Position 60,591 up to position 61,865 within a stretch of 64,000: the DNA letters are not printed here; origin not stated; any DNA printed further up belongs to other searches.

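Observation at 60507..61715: Two-gene cargo module: small acidic protein plus wHTH-HEPN protein (candidate novel toxin-antitoxin or anti-phage system)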

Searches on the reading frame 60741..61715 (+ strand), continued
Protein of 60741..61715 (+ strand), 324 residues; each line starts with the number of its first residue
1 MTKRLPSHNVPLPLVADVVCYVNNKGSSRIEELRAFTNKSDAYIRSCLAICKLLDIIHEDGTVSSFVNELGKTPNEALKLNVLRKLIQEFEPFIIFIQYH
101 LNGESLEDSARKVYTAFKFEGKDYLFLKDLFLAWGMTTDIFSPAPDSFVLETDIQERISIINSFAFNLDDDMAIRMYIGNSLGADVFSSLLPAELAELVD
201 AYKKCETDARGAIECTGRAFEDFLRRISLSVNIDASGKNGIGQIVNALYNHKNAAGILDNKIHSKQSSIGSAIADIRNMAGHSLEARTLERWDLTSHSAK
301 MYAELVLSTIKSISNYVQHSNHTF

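Call 59: fold_search(model_id=the predicted structure, library=pdb)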
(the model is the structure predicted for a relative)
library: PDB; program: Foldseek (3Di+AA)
matches with E <= 10: 456; with E <= 0.001: 0
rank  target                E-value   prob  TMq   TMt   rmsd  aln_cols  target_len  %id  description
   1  5wsg_e                5.6e-02  0.57  0.21  0.10  13.9       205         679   16  Cryo-EM structure of the Catalytic Step II spliceosome (C* complex) at 4.0 angstrom resolution (released 2017-01-25)
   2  2fok_B                7.7e-02  0.97  0.38  0.20   8.1       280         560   12  STRUCTURE OF RESTRICTION ENDONUCLEASE FOKI (released 1998-06-17)
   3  5lj5_Q                8.1e-02  0.66  0.22  0.11  11.9       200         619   14  Overall structure of the yeast spliceosome immediately after branching. (released 2016-08-31)
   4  8bv0_A                1.0e-01  0.91  0.27  0.22   9.8       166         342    6  Binary complex between the NB-ARC domain from the Tomato immune receptor NRC1 and the SPRY domain-containing effector  (released 2022-12-21)
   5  6i3p_C                1.8e-01  0.28  0.18  0.09  12.5       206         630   16  Crystal structure of DEAH-box ATPase Prp22 with bound ssRNA (released 2019-03-06)
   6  6i3p_D                1.9e-01  0.20  0.16  0.09  13.3       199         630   16  Crystal structure of DEAH-box ATPase Prp22 with bound ssRNA (released 2019-03-06)
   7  9pd3_D                2.1e-01  0.30  0.22  0.16  14.1       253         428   10  NER dual incision complex - DuIS (released 2026-02-18)
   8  6i3p_B                2.2e-01  0.18  0.16  0.09  13.3       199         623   16  Crystal structure of DEAH-box ATPase Prp22 with bound ssRNA (released 2019-03-06)
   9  9esh_z                2.8e-01  0.41  0.23  0.11  12.6       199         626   14  Structure of a B-state intermediate committed to discard (Bd-I state) (released 2024-12-25)
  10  8ebu_D                3.4e-01  0.21  0.21  0.14  14.2       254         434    9  XPC release from Core7-XPA-DNA (Cy5) (released 2023-04-19)
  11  7zs9_2                3.6e-01  0.57  0.23  0.15   8.0       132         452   14  Yeast RNA polymerase II transcription pre-initiation complex with the +1 nucleosome (complex A) (released 2022-11-16)
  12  1fok_A                3.6e-01  0.51  0.26  0.14  11.2       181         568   13  STRUCTURE OF RESTRICTION ENDONUCLEASE FOKI BOUND TO DNA (released 1997-12-03)
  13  6j5u_A                3.6e-01  0.33  0.24  0.13  10.1       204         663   13  Ligand-triggered allosteric ADP release primes a plant NLR complex (released 2019-04-03)
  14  3f8n_B                3.8e-01  0.77  0.22  0.38   6.1        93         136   14  Crystal structure of PerR-Zn-Mn (released 2009-06-16)
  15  8i0s_X                3.8e-01  0.16  0.18  0.08  12.9       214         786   16  The cryo-EM structure of human Bact-II complex (released 2024-07-31)
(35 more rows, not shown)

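Call 61: search_dna_similar(query=window:60741-61712:+, collection=plasmids, mode=protein, max_evalue=0.001, max_rows=20)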
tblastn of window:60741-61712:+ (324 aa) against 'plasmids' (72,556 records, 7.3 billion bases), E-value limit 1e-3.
Records with a match: 1; places in all: 1; records where one place covers at least 80% of the query: 1.
Best place of each record, by identity: <60% 1.
By first word of the organism name: Haladaptatus 1.
By predicted mobility (MOB-suite, as given by PLSDB): non-mobilizable 1.
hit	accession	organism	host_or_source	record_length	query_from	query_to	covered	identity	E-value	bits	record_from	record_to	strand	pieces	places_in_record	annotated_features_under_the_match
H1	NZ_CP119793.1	Haladaptatus sp. QDMS2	cell culture,sediment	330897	4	313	96%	24.5%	2e-6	57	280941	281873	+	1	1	hypothetical protein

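Call 62: search_dna_similar(query=window:60741-61712:+, collection=phages, mode=protein, max_evalue=0.001, max_rows=20)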
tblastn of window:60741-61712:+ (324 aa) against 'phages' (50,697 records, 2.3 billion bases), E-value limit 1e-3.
No match.

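Call 63: get_annotated_region(hit=H1, flank=7000)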
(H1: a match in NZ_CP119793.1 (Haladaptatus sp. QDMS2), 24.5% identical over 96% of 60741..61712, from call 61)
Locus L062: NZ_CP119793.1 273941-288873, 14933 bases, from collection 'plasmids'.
description: Haladaptatus sp. QDMS2 plasmid unnamed2, complete sequence
organism: Haladaptatus sp. QDMS2 (NCBI taxid 3033391)
taxonomy: Archaea; Euryarchaeota; Halobacteria; Halobacteriales; Haladaptataceae; Haladaptatus; Haladaptatus sp. QDMS2
host: -; source: cell culture,sediment; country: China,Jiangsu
typing (MOB-suite, as given by PLSDB): non-mobilizable; mating-pair formation MPF_T
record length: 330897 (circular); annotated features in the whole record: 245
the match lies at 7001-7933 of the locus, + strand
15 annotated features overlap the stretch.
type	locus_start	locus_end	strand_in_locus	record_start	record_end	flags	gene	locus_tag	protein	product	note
CDS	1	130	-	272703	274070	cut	-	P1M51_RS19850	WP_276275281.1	hypothetical protein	-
CDS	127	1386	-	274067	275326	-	-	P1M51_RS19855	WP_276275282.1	hypothetical protein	-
CDS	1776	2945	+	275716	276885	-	-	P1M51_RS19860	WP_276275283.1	hypothetical protein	-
CDS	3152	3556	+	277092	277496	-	-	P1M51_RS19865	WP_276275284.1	DUF6166 domain-containing protein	-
CDS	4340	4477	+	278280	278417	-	-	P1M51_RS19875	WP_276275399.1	hypothetical protein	-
CDS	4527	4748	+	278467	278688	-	-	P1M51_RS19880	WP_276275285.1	hypothetical protein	-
CDS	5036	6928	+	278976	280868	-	-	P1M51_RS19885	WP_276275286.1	DEAD/DEAH box helicase family protein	-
CDS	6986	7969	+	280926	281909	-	-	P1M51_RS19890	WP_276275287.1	hypothetical protein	-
CDS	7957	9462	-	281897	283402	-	-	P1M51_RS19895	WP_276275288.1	hypothetical protein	-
CDS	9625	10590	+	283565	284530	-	-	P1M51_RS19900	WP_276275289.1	ArdC-like ssDNA-binding domain-containing protein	-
CDS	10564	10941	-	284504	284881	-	-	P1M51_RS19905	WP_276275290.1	hypothetical protein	-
CDS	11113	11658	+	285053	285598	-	-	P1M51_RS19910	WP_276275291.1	hypothetical protein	-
CDS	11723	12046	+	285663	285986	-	-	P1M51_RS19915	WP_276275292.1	hypothetical protein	-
CDS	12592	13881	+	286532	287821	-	-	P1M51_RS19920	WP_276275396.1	orc1/cdc6 family replication initiation protein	-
CDS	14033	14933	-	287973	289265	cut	-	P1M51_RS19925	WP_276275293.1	transposase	-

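Call 75: find_encoding_contigs(protein=P0071, flank=8000, max_places=3)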
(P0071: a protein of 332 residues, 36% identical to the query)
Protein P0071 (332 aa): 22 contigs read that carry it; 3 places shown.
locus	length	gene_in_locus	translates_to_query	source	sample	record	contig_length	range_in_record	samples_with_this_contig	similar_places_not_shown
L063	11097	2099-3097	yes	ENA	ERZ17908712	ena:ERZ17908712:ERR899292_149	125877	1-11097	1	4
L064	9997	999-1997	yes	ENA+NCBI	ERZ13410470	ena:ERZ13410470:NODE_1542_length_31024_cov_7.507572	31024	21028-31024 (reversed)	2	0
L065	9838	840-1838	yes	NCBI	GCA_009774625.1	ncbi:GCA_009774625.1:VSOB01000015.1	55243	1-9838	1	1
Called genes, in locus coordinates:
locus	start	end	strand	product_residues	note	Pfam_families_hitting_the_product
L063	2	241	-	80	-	?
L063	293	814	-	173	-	-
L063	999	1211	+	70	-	PF01381:HTH_3 (weak), PF13443:HTH_26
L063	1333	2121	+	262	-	-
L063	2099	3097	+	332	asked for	PF14355:Abi_C (weak)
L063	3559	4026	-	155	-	PF00583:Acetyltransf_1, PF13673:Acetyltransf_10, PF13508:Acetyltransf_7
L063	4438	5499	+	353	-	PF01522:Polysacc_deac_1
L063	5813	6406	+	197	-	PF08534:Redoxin, PF00578:AhpC-TSA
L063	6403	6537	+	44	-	-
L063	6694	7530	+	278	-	PF12838:Fer4_7 (faint), PF12797:Fer4_2 (faint), PF12837:Fer4_6 (faint), PF14697:Fer4_21 (faint), PF12801:Fer4_5, PF13237:Fer4_10 (weak), PF13187:Fer4_9 (weak), PF00037:Fer4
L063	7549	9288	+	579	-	PF20446:ABC_N, PF09818:ABC_ATPase, PF21117:MRB1590_C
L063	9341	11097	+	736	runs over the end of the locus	PF01476:LysM (weak)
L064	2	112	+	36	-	?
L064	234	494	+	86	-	-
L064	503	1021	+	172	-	-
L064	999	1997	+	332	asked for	PF14355:Abi_C (weak)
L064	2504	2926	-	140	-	PF00583:Acetyltransf_1, PF13673:Acetyltransf_10, PF13508:Acetyltransf_7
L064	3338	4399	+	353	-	PF01522:Polysacc_deac_1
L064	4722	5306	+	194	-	PF00578:AhpC-TSA, PF08534:Redoxin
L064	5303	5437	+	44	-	-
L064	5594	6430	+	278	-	PF12838:Fer4_7 (faint), PF12797:Fer4_2 (faint), PF12837:Fer4_6 (faint), PF14697:Fer4_21 (faint), PF12801:Fer4_5, PF13237:Fer4_10 (weak), PF13187:Fer4_9 (weak), PF00037:Fer4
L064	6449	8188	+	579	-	PF20446:ABC_N, PF09818:ABC_ATPase, PF21117:MRB1590_C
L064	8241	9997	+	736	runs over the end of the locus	PF01476:LysM (weak)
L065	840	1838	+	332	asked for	PF14355:Abi_C (weak)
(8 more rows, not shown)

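Call 76: find_encoding_contigs(protein=P0019, flank=8000, max_places=2)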
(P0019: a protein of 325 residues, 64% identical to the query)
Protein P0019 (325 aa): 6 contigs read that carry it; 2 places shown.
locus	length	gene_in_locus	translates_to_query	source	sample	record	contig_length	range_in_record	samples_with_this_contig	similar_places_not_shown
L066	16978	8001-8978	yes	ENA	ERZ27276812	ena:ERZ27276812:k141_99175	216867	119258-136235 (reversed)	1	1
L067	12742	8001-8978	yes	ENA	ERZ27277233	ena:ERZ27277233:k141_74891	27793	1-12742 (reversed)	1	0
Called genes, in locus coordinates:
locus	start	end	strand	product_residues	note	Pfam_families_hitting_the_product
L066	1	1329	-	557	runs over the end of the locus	PF00239:Resolvase, PF07508:Recombinase, PF13408:Zn_ribbon_recom, PF14287:DUF4368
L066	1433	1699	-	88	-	-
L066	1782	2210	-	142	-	PF08281:Sigma70_r4_2 (faint)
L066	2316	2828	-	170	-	PF04545:Sigma70_r4 (weak)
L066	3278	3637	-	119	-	PF01325:Fe_dep_repress, PF02742:Fe_dep_repr_C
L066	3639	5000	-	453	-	PF01554:MatE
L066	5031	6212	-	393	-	PF01545:Cation_efflux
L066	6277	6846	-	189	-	PF00440:TetR_N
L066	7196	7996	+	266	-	-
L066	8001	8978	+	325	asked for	PF14355:Abi_C (faint)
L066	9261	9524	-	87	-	PF08765:Mor (faint)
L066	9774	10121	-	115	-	PF18823:InPase (weak)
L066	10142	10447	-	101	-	-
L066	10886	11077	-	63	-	-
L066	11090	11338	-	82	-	PF05016:ParE_toxin (weak)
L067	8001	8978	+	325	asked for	PF14355:Abi_C (faint)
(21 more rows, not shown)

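Call 77: find_encoding_contigs(protein=P0061, flank=8000, max_places=2)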
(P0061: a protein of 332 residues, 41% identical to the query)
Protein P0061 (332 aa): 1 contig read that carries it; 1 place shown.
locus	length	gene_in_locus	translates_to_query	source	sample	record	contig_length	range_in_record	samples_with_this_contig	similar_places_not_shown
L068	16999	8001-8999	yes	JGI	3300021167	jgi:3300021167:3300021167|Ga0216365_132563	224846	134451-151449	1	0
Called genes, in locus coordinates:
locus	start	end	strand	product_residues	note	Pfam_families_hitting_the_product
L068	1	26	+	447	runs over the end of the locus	PF01476:LysM, PF07501:G5, PF01551:Peptidase_M23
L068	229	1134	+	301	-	PF00890:FAD_binding_2 (faint), PF01134:GIDA (faint), PF01266:DAO (faint), PF01946:Thi4 (weak), PF07992:Pyr_redox_2, PF12831:FAD_oxidored (weak), PF13738:Pyr_redox_3, PF00070:Pyr_redox, +1 more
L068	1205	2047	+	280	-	PF13485:Peptidase_MA_2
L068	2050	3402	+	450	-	PF00275:EPSP_synthase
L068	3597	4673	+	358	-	PF00089:Trypsin, PF13365:Trypsin_2, PF13180:PDZ_2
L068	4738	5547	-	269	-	-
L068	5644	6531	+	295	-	PF00165:HTH_AraC (weak), PF12833:HTH_18, PF00165:HTH_AraC, PF14526:Cass2, PF06445:GyrI-like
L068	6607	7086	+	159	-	PF02590:SPOUT_MTase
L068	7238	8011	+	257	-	-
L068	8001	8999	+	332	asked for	PF14355:Abi_C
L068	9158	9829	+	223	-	PF01797:Y1_Tnp (weak)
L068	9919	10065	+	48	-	-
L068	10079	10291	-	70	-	PF11823:Se_S_carrier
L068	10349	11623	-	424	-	PF06050:HGD-D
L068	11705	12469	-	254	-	PF01869:BcrAD_BadFG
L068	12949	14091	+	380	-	PF07730:HisKA_3, PF02518:HATPase_c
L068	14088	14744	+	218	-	PF00072:Response_reg, PF00196:GerE, PF04545:Sigma70_r4 (weak), PF08281:Sigma70_r4_2 (weak)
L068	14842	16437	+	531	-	-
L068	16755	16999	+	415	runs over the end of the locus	PF00083:Sugar_tr (faint), PF12832:MFS_1_like (faint), PF07690:MFS_1, PF13347:MFS_2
